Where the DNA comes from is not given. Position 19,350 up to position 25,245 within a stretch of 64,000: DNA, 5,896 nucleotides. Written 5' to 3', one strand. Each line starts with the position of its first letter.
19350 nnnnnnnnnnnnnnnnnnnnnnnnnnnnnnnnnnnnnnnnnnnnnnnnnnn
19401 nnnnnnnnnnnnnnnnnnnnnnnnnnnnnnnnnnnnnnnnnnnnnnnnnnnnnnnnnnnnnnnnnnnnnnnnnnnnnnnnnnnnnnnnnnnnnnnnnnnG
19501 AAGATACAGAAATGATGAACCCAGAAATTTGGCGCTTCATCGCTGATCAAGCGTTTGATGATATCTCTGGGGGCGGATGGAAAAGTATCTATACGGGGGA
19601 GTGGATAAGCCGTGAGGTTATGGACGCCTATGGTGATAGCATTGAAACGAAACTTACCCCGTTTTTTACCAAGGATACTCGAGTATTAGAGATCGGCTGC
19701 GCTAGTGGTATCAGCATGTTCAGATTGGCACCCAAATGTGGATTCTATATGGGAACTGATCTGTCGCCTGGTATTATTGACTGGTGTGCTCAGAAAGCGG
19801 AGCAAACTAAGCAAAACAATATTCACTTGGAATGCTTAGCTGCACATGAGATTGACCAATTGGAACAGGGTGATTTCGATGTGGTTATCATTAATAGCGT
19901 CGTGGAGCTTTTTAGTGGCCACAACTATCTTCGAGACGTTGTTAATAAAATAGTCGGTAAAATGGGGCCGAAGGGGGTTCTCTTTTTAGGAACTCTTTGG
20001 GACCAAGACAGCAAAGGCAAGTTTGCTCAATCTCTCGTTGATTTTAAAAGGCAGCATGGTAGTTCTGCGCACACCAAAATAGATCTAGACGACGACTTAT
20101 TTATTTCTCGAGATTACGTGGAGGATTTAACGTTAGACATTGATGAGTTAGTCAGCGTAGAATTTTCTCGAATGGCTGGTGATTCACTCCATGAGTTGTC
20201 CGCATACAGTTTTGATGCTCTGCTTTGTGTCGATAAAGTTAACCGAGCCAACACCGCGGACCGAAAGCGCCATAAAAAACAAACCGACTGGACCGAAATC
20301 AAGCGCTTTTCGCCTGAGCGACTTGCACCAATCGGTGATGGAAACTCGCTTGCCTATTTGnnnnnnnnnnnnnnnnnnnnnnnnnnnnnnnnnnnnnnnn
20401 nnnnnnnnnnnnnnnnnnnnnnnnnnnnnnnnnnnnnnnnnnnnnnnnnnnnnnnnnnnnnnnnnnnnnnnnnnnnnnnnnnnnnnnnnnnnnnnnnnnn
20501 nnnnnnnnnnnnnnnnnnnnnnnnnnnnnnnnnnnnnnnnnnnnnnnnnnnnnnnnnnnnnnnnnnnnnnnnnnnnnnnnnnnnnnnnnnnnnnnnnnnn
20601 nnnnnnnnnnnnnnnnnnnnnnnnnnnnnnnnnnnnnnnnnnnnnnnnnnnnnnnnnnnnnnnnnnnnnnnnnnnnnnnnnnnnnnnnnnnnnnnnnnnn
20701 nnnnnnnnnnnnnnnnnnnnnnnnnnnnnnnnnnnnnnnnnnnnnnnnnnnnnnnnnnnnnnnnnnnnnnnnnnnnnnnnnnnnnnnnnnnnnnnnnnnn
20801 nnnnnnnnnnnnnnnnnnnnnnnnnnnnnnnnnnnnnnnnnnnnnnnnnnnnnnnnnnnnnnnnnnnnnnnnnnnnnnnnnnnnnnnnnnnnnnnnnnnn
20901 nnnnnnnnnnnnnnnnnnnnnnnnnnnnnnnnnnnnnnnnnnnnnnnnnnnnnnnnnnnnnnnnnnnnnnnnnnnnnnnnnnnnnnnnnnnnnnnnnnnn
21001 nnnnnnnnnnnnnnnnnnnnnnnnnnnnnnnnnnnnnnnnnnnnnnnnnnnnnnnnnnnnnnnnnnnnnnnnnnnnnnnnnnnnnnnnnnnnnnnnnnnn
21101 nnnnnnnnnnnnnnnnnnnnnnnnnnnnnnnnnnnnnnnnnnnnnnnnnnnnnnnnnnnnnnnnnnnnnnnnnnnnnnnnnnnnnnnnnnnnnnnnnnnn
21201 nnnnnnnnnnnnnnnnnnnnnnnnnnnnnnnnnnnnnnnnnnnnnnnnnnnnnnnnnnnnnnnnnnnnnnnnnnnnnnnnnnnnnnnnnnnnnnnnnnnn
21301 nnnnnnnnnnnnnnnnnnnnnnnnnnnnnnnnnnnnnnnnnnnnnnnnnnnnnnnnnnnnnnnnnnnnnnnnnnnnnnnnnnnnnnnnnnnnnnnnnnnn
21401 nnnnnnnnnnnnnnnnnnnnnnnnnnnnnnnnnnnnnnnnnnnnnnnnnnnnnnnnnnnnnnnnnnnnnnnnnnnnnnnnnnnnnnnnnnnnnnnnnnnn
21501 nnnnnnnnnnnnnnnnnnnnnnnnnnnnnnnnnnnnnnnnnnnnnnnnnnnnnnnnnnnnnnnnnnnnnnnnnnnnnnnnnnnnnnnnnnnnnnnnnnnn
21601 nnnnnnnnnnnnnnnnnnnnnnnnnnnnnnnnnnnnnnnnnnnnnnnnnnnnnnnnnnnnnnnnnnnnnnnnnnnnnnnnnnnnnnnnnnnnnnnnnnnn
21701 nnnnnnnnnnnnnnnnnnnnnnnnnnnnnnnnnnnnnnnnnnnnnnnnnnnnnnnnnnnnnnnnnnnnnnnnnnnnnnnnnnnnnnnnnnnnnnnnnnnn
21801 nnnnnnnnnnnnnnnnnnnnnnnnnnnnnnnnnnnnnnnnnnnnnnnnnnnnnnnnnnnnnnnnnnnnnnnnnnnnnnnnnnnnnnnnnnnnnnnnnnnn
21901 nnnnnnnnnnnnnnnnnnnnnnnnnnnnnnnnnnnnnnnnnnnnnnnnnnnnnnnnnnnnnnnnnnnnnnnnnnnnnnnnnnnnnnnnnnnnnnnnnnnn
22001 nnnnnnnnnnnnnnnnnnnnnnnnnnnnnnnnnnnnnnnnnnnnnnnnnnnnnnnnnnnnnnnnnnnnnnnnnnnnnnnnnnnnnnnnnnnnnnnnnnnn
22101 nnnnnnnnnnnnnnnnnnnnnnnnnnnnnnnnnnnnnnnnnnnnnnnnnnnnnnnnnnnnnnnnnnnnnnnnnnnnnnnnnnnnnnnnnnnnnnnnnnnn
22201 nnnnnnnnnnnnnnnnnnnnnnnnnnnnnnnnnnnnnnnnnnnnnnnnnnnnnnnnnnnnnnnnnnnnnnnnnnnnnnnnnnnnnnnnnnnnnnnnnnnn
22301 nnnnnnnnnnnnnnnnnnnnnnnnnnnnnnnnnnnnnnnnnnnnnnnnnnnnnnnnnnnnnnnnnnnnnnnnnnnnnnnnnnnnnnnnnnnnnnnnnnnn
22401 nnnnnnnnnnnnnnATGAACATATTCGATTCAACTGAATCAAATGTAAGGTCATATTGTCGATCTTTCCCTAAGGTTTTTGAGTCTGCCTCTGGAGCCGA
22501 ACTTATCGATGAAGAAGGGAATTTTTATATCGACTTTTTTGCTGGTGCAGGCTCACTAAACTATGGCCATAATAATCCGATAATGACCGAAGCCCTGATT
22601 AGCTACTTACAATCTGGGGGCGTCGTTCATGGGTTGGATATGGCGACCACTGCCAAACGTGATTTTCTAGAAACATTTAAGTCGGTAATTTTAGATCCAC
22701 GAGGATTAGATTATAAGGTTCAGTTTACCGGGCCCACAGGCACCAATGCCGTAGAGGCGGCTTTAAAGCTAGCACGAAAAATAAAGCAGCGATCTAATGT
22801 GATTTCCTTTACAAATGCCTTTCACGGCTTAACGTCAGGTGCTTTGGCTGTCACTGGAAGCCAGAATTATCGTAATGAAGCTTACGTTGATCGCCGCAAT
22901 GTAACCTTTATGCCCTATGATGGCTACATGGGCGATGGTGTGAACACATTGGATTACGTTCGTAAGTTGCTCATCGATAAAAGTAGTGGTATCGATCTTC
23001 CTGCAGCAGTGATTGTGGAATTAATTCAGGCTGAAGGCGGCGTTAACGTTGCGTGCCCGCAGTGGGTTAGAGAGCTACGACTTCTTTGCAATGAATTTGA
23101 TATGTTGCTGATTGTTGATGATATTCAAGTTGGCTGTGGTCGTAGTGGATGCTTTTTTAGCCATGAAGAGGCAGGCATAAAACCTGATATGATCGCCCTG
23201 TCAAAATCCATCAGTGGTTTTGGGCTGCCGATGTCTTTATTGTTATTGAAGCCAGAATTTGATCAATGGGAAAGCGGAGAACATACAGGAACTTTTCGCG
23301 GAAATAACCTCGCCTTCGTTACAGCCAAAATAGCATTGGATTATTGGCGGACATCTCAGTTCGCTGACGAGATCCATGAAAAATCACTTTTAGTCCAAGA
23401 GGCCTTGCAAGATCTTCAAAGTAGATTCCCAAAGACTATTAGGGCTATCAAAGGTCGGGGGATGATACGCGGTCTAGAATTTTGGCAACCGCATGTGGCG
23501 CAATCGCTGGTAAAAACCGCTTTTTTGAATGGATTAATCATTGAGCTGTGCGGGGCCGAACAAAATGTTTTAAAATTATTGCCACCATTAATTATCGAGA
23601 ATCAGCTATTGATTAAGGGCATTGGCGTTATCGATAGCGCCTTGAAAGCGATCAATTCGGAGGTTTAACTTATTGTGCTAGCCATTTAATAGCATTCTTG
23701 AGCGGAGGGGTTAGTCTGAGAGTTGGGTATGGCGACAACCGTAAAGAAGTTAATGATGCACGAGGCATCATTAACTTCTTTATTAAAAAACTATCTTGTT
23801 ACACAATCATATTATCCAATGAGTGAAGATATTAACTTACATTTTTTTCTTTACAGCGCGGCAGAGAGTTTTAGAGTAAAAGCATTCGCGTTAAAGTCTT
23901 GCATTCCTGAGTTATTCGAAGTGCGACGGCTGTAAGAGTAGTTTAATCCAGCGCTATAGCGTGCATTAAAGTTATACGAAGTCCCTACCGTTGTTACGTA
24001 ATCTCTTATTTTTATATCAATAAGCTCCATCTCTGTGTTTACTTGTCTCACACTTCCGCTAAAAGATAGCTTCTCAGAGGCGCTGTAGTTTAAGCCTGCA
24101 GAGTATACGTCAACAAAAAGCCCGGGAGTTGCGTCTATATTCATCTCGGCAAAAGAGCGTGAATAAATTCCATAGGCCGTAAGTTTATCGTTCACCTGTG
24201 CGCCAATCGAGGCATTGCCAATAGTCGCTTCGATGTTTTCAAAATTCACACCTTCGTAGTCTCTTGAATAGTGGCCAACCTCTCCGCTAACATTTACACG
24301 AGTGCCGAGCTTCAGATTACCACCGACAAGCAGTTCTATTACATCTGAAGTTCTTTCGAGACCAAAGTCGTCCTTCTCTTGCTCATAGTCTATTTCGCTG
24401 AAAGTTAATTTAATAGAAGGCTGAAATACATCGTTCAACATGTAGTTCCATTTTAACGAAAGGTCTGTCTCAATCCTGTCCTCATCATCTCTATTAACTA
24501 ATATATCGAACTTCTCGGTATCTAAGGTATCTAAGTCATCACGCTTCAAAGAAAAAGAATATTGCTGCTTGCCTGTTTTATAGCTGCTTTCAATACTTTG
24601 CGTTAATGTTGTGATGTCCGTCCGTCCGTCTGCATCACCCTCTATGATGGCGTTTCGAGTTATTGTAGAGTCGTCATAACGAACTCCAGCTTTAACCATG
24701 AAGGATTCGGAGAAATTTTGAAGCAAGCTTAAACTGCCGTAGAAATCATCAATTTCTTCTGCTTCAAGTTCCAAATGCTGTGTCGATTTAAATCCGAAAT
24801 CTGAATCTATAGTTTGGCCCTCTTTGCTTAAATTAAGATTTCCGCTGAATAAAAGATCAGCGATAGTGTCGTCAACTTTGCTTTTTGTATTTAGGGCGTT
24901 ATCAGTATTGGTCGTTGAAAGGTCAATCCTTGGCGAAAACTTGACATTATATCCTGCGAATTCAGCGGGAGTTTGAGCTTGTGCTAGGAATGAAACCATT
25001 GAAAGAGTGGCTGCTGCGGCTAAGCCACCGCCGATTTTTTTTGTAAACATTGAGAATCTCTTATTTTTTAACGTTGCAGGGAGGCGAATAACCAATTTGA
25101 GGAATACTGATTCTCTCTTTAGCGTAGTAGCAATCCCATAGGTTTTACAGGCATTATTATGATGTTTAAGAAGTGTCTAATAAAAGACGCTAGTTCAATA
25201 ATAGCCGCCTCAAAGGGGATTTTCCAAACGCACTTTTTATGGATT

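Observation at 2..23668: Intact five-ORF hybrid PKS-NRPS operon ending in a Dab-forming aminotransferase: candidate uncharacterised lipopeptide pathway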

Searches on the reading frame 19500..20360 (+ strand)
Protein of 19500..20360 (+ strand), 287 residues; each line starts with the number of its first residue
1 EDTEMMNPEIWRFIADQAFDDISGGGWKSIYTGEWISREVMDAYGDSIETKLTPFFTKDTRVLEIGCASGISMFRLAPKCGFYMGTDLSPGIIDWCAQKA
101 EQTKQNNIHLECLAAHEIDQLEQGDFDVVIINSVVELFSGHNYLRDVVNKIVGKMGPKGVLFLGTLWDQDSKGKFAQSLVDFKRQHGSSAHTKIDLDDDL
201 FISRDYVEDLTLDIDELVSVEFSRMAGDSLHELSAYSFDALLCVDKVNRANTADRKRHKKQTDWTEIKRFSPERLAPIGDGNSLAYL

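Call 27: search_solved_structures(query=window:19500-20360:+, max_evalue=0.01)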
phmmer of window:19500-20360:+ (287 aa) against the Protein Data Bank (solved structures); distinct sequences matched with E-value up to 0.01: 9.
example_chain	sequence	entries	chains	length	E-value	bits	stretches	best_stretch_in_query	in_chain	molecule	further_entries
5wmm_A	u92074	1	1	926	1.9e-15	60.3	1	9-243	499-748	NRPS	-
5doo_A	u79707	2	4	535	3.2e-06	30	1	52-166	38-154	protein lysine methyltransferase 2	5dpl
3ofj_A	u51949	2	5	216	8.2e-05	25.4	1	62-168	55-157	Nodulation protein S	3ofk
23ks_A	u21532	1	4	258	0.0004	23.1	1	49-132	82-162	Release factor glutamine methyltransferase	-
23lq_B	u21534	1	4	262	0.00041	23.1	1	49-132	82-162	Putative oxidase > apramycin biosynthesisN-methyltransferase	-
1wzn_A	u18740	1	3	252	0.00089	22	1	60-162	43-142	SAM-dependent methyltransferase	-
9rfr_A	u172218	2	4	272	0.0059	19.3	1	48-105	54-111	Ubiquinone biosynthesis O-methyltransferase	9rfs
9bxh_A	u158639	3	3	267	0.0097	18.6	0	58-104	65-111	5-selenohistidine N-methyltransferase OvsM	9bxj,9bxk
4azw_A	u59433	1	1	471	0.0099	18.5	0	58-136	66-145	WBDD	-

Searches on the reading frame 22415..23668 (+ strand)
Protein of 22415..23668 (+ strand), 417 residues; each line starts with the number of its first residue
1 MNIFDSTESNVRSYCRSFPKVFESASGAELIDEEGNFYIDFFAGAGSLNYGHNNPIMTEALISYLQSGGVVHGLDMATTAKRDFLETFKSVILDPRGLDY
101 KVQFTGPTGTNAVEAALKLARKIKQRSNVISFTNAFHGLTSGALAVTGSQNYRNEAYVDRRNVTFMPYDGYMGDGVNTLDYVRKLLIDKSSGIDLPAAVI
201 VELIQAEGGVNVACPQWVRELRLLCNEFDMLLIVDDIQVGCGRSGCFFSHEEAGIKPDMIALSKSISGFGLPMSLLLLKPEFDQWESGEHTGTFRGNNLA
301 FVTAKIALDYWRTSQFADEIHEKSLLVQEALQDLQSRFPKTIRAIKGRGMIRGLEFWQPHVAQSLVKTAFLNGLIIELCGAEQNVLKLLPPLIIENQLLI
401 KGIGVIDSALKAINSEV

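Call 3: search_protein_families(library=pfam, proteins=[window:22415-23668:+])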
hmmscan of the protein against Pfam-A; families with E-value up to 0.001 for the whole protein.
window:22415-23668:+ (417 aa): 1 family
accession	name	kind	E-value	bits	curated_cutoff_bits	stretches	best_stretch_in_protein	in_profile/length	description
PF00202.27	Aminotran_3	-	2e-74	251.1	30.5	1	21-410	12-403/403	Aminotransferase class-III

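Call 8: search_protein_families(library=ncbifam, proteins=[window:22415-23668:+])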
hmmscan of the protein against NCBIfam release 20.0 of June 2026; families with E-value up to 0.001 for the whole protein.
window:22415-23668:+ (417 aa): 69 families (the best 25 are shown)
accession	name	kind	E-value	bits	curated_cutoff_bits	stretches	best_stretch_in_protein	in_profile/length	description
NF006733.0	PRK09264.1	subfamily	1.9e-193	642.7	438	1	1-414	4-418/425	diaminobutyrate--2-oxoglutarate transaminase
TIGR02407.1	ectoine_ectB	equivalog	8.6e-188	624.1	552.2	1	2-411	1-411/412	diaminobutyrate--2-oxoglutarate transaminase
TIGR00709.1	dat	subfamily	1.8e-132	442.1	401.6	1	2-413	5-436/442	diaminobutyrate--2-oxoglutarate transaminase family protein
NF005386.0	PRK06931.1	equivalog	3.9e-102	342.3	753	1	6-410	28-452/461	diaminobutyrate--2-oxoglutarate transaminase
NF005393.0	PRK06938.1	subfamily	1.2e-96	323.9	671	1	6-413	37-465/469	diaminobutyrate--2-oxoglutarate transaminase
NF004426.0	PRK05769.1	equivalog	5.4e-75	252.8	552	1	9-412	27-439/441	acetyl ornithine aminotransferase family protein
TIGR00707.1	argD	subfamily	6.2e-73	245.8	410.05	1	14-410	6-380/381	acetylornithine/succinylornithine family transaminase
NF005993.0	PRK08117.1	subfamily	3.5e-71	240.1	574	1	22-414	29-431/433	aspartate aminotransferase family protein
NF002797.0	PRK02936.1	equivalog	3.7e-67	226.7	496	1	18-413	11-380/385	acetylornithine transaminase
NF002325.0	PRK01278.1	subfamily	7.9e-67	225.6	372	1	18-415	13-391/395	acetylornithine transaminase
NF002874.0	PRK03244.1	equivalog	3.9e-62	210.3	457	1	20-413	27-395/399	acetylornithine transaminase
NF053554.1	prodigi_MAP_PigE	equivalog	3e-61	207.8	850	1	18-391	400-759/837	prodigiosin MAP biosynthesis aminotransferase PigE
NF003273.0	PRK04260.1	equivalog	4.7e-59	199.9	616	1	22-407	15-372/376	acetylornithine transaminase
NF049976.1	AmadipTransam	equivalog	2.1e-58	198.2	650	1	19-413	15-415/416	2-aminoadipate transaminase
NF003468.0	PRK05093.1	subfamily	3.4e-53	180.8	522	1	23-413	28-402/405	acetylornithine/succinyldiaminopimelate transaminase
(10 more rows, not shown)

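Call 14: find_encoding_contigs(protein=window:22415-23665:+, flank=10000, max_places=6)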
Protein window:22415-23665:+ (417 aa): 22 contigs read that carry it; 6 places shown.
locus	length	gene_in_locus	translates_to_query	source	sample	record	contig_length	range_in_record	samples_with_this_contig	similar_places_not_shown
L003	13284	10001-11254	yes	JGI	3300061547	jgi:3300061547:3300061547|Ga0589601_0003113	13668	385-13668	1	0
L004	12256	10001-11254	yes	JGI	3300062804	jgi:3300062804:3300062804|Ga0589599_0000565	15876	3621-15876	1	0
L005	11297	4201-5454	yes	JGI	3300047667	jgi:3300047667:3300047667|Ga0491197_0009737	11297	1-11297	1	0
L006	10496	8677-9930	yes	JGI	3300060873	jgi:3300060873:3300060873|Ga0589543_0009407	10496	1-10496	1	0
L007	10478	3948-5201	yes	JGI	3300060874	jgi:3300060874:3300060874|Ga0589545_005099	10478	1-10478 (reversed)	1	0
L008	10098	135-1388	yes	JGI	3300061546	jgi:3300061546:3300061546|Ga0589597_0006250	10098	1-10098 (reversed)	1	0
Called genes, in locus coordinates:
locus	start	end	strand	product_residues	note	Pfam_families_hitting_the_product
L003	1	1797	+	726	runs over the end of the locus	?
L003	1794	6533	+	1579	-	PF00668:Condensation, PF00501:AMP-binding, PF13193:AMP-binding_C (weak), PF00550:PP-binding, PF00668:Condensation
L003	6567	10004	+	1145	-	PF00501:AMP-binding, PF08241:Methyltransf_11, PF08242:Methyltransf_12, PF13649:Methyltransf_25, PF13847:Methyltransf_31, PF00501:AMP-binding, PF13193:AMP-binding_C, PF00550:PP-binding, +1 more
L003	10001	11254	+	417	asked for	PF00202:Aminotran_3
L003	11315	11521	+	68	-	-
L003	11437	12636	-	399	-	PF13505:OMP_b-brl (faint), PF10082:BBP2_2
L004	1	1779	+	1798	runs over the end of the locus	?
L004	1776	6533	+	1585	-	PF00668:Condensation, PF00501:AMP-binding, PF13193:AMP-binding_C (weak), PF00550:PP-binding, PF00668:Condensation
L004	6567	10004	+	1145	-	PF00501:AMP-binding, PF08241:Methyltransf_11, PF08242:Methyltransf_12, PF13649:Methyltransf_25, PF13847:Methyltransf_31, PF00501:AMP-binding, PF13193:AMP-binding_C, PF00550:PP-binding, +1 more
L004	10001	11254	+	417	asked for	PF00202:Aminotran_3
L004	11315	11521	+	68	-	-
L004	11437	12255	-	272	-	?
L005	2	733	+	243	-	?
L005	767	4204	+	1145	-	PF00501:AMP-binding, PF08241:Methyltransf_11, PF08242:Methyltransf_12, PF13649:Methyltransf_25, PF13847:Methyltransf_31, PF00501:AMP-binding, PF13193:AMP-binding_C, PF00550:PP-binding, +1 more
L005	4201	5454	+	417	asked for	PF00202:Aminotran_3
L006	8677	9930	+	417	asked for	PF00202:Aminotran_3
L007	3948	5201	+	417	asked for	PF00202:Aminotran_3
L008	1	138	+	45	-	?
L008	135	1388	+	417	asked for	PF00202:Aminotran_3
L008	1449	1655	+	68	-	-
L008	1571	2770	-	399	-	PF13505:OMP_b-brl (faint), PF10082:BBP2_2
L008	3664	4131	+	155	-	-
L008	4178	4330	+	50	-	PF01381:HTH_3, PF12844:HTH_19 (weak)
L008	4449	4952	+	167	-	PF13302:Acetyltransf_3, PF00583:Acetyltransf_1 (weak)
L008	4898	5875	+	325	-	PF01510:Amidase_2, PF01471:PG_binding_1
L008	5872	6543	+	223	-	PF19700:DUF6198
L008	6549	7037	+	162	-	PF00383:dCMP_cyt_deam_1, PF14437:MafB19-deam, PF14439:Bd3614-deam (weak)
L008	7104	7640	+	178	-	-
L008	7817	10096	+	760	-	?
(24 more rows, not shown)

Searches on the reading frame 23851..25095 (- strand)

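Call 3: search_protein_families(library=pfam, proteins=[window:23851-25095:-])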
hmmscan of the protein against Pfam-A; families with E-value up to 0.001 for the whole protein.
window:23851-25095:- (414 aa): 2 families
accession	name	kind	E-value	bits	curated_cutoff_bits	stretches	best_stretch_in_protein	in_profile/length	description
PF10082.15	BBP2_2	-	2.4e-19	69.9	23.7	1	53-411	15-375/378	Putative beta-barrel porin 2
PF13505.12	OMP_b-brl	-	0.00013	22.7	28.7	0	180-291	86-165/175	Outer membrane protein beta-barrel domain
